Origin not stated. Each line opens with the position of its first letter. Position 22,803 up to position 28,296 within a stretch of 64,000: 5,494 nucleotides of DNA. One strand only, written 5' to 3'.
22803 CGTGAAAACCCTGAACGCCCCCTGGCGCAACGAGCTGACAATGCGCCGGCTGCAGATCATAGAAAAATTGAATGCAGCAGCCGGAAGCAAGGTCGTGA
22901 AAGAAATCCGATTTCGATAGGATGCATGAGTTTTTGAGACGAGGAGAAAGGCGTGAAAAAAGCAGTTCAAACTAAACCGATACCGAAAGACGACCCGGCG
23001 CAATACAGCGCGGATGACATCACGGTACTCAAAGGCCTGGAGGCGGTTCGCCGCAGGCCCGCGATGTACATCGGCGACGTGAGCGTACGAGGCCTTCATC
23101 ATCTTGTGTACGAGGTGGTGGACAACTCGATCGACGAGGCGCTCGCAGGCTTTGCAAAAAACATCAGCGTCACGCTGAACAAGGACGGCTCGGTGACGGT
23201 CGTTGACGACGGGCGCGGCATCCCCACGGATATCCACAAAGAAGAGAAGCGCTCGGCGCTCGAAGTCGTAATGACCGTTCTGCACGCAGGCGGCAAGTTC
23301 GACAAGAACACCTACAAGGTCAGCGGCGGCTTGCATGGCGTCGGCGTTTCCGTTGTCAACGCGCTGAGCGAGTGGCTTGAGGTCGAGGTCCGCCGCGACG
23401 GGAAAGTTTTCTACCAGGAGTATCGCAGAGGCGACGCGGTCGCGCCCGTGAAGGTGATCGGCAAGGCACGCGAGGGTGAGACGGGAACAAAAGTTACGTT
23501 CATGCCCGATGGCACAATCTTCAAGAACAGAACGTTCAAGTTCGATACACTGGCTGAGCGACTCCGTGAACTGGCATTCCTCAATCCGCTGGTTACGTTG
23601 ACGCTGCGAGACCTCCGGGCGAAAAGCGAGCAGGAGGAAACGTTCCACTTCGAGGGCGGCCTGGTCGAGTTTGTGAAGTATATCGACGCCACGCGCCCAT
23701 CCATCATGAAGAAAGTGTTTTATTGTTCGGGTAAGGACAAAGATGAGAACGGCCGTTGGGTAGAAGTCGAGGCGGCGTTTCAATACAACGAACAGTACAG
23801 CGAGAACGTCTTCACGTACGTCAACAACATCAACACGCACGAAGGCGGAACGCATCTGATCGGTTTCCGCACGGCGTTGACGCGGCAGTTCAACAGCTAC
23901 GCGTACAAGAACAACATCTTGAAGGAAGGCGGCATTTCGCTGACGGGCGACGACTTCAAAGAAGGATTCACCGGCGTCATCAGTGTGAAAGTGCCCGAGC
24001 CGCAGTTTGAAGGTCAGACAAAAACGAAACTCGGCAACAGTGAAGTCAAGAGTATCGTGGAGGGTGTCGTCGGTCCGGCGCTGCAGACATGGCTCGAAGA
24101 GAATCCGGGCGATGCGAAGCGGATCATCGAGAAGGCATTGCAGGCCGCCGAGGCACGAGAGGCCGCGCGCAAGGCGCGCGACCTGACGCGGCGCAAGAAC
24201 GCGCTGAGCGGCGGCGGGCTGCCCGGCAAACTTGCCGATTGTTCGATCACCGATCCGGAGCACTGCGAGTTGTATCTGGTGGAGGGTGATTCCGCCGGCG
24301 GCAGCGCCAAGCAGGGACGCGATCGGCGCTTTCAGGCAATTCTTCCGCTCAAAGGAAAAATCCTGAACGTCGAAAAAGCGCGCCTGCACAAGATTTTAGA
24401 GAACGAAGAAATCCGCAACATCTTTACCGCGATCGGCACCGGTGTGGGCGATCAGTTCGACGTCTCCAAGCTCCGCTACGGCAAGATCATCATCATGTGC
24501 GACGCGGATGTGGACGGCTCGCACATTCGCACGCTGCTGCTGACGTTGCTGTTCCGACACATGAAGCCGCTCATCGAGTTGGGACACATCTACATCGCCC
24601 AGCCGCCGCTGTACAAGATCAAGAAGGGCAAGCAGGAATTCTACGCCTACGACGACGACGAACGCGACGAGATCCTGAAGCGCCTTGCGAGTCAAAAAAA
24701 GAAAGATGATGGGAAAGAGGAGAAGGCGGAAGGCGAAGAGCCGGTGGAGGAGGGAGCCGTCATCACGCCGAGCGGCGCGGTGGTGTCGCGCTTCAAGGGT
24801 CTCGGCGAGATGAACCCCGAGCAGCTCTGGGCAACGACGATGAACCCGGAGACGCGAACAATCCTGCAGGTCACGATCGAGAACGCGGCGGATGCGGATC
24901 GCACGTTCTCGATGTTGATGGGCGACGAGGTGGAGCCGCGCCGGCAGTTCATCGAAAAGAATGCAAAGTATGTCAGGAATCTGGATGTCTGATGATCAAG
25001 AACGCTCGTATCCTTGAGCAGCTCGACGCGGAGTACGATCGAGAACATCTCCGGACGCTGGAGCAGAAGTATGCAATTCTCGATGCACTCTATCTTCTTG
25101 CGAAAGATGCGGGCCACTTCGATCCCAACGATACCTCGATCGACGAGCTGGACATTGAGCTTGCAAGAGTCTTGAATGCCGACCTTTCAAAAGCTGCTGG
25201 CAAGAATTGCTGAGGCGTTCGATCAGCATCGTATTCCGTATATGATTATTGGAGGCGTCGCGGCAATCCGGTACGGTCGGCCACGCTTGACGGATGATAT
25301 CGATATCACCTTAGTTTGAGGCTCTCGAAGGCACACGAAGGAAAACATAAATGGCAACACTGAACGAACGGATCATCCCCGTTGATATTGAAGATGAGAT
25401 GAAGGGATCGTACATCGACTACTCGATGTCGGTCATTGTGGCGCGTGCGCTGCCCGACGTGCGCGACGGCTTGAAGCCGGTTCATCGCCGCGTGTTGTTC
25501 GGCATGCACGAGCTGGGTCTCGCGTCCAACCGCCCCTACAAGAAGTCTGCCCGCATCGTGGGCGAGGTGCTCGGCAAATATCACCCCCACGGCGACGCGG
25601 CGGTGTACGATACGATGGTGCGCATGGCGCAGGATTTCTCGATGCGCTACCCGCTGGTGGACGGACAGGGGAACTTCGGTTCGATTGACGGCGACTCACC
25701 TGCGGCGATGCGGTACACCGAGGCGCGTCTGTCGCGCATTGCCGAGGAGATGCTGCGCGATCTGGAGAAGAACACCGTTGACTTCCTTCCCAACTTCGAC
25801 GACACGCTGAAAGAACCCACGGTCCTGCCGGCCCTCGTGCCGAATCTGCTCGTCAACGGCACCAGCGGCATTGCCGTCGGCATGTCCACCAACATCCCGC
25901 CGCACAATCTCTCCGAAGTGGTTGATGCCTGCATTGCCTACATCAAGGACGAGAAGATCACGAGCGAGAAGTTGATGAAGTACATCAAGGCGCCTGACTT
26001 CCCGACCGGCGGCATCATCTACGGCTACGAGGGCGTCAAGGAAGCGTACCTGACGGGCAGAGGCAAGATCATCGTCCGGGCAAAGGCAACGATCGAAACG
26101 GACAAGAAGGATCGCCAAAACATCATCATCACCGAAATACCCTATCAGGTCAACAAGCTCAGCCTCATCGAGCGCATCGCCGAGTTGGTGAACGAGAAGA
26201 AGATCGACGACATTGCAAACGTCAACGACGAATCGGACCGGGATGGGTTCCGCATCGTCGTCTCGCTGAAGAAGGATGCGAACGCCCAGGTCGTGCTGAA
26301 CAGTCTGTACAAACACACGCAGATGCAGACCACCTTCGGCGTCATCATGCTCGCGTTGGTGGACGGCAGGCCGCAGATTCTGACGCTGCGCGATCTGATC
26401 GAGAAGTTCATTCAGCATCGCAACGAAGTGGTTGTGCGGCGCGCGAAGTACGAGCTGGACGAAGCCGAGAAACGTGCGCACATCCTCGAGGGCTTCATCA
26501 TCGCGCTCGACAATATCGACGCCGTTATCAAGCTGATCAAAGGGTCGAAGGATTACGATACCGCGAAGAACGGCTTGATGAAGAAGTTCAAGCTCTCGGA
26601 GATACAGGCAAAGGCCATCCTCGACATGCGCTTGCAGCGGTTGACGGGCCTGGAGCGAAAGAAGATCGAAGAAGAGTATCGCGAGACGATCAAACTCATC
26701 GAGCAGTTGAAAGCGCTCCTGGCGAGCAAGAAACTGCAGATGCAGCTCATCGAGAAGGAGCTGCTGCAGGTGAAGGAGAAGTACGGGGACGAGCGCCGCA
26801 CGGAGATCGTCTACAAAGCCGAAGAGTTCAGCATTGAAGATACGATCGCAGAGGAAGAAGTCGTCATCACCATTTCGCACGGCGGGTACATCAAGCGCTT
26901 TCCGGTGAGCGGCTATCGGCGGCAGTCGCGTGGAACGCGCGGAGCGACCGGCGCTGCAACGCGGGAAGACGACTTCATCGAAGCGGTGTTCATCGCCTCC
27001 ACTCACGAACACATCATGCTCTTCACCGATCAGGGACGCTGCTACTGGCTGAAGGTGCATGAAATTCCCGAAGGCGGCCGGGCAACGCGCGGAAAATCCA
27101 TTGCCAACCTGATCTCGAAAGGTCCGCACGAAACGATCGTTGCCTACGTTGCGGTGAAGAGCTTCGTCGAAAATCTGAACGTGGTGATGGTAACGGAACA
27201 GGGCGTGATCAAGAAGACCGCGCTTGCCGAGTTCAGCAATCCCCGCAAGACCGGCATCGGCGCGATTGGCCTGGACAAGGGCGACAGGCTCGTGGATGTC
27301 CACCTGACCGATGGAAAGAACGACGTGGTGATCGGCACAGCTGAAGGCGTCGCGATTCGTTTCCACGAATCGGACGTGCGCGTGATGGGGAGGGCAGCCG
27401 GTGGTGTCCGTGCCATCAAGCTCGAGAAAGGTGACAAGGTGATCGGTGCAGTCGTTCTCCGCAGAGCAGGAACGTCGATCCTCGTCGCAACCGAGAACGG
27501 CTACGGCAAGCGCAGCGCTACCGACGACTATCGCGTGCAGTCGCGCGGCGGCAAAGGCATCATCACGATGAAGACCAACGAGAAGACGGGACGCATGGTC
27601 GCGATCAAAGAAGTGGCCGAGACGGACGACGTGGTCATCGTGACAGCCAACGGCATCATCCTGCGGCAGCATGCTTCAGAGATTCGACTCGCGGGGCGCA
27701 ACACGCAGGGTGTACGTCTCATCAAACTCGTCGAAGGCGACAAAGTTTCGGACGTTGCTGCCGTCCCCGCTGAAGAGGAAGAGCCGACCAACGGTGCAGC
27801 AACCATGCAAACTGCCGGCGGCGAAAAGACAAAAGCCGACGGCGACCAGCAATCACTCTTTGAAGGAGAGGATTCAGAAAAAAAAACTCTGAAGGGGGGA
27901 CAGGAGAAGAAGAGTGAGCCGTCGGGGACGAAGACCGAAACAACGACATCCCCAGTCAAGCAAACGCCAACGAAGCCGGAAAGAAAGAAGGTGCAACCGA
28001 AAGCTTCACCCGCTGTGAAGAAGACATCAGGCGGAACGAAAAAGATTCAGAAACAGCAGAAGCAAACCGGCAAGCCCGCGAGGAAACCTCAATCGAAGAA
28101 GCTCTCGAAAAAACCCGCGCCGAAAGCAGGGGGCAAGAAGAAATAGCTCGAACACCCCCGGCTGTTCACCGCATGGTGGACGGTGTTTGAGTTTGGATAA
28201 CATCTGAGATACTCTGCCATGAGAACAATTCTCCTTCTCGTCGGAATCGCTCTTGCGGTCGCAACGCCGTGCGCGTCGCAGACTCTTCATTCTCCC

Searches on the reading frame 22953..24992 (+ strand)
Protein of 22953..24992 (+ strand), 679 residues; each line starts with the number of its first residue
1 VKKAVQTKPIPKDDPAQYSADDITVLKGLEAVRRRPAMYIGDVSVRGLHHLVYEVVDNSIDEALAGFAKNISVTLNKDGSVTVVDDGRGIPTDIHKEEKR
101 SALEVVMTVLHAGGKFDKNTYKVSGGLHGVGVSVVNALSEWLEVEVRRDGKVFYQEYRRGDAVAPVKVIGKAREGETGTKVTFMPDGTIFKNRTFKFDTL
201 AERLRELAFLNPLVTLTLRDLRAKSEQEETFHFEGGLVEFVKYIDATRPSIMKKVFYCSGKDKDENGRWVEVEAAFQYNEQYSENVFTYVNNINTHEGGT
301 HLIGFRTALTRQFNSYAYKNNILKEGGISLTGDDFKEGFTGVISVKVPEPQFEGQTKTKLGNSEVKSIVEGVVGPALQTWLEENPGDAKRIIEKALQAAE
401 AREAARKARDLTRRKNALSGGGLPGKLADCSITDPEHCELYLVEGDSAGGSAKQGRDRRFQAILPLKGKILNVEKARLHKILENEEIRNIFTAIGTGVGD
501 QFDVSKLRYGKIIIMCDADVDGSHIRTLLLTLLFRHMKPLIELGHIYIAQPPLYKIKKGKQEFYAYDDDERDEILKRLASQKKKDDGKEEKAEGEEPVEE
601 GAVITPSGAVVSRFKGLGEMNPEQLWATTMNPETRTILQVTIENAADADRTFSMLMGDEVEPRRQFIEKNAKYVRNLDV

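Call 32: search_protein_families(library=pfam, proteins=[window:22953-24992:+], max_evalue=0.0001)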
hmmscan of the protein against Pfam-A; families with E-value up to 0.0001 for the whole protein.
window:22953-24992:+ (679 aa): 5 families
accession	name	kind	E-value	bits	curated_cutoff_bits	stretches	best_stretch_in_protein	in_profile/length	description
PF00204.31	DNA_gyraseB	-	2.1e-61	206.9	27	1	236-410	1-172/173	DNA gyrase B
PF00986.26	DNA_gyraseB_C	-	1e-30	106.1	29.8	1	610-668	5-63/63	DNA gyrase B subunit, carboxyl terminus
PF01751.28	Toprim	-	1.6e-18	67.1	23.1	1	439-550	1-95/96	Toprim domain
PF02518.31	HATPase_c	-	3.3e-16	60.2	26.4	1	46-184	4-106/111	Histidine kinase-, DNA gyrase B-, and HSP90-like ATPase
PF21249.2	GyrB_hook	-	4.2e-05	23.5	23.7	0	552-570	1-19/29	GyrB, hook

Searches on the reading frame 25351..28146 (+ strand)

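Call 32: search_protein_families(library=pfam, proteins=[window:25351-28146:+], max_evalue=0.0001)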
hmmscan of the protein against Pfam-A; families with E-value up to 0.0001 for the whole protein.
window:25351-28146:+ (931 aa): 2 families
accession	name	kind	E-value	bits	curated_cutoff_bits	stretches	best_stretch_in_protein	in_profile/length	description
PF00521.26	DNA_topoisoIV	-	6.9e-177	589.1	31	1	32-471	1-431/432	DNA gyrase/topoisomerase IV, subunit A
PF03989.18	DNA_gyraseA_C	-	1.1e-72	239.6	27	6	759-805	1-47/48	DNA gyrase C-terminal domain, beta-propeller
